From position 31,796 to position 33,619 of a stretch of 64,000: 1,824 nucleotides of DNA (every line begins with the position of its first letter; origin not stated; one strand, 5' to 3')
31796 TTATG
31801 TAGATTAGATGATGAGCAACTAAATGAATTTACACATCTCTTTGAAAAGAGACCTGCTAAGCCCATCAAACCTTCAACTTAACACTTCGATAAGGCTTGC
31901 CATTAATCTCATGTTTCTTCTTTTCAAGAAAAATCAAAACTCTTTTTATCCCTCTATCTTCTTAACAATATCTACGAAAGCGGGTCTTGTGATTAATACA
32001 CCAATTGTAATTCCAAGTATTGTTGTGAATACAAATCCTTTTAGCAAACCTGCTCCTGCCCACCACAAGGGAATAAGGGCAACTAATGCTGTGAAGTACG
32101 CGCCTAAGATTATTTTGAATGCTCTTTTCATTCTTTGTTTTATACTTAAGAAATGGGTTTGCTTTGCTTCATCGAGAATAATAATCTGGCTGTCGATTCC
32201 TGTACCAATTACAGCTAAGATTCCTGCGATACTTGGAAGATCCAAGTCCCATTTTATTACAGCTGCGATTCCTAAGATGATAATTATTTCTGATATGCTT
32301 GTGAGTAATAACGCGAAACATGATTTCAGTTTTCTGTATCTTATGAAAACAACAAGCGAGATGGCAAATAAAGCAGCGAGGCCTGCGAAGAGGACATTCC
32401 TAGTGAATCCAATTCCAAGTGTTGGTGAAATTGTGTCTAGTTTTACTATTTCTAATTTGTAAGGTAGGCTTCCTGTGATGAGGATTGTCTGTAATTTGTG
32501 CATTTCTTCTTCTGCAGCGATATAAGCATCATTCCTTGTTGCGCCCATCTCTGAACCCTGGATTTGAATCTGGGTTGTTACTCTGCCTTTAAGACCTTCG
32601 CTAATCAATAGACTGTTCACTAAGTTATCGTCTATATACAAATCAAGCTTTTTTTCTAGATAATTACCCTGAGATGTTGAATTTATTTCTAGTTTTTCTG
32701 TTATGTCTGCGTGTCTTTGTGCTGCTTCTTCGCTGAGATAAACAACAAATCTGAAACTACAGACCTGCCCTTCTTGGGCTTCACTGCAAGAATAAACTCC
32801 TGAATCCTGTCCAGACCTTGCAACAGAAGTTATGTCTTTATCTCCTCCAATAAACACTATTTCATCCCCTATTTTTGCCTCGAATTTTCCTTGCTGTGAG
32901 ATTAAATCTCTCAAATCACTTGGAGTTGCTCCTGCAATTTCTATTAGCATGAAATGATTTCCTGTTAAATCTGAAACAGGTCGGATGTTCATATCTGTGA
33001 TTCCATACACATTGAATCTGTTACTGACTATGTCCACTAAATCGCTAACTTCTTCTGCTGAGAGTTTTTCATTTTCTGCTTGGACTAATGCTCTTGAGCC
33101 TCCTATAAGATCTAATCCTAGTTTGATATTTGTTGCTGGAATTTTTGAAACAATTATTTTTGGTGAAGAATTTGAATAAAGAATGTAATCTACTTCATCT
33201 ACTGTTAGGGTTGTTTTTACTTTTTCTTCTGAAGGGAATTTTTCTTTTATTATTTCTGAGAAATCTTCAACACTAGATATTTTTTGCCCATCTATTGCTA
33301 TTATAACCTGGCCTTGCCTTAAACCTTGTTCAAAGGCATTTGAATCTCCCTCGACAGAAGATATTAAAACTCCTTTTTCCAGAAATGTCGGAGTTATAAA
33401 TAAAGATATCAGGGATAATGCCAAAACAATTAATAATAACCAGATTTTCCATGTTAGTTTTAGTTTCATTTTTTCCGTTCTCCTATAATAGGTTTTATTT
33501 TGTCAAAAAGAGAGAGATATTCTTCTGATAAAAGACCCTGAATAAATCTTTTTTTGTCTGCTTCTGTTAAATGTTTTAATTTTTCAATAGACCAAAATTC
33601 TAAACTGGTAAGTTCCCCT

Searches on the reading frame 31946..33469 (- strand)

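Call 41: search_protein_families(library=pfam, proteins=[window:31946-33469:-], max_evalue=0.0001)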
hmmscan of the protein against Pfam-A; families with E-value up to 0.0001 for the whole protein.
window:31946-33469:- (507 aa): 4 families
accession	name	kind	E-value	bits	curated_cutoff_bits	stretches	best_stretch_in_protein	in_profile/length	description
PF02355.23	SecD_SecF_C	-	2.7e-20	73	20.5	1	338-492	12-173/189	Protein export membrane protein SecD/SecF, C-terminal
PF17820.7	PDZ_6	-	4.5e-07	30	27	1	36-80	2-46/54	PDZ domain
PF13180.12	PDZ_2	-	4.6e-06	27.3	27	1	28-79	8-59/80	PDZ domain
PF00595.29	PDZ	-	1.8e-05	25.4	23.2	0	31-70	24-63/81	PDZ domain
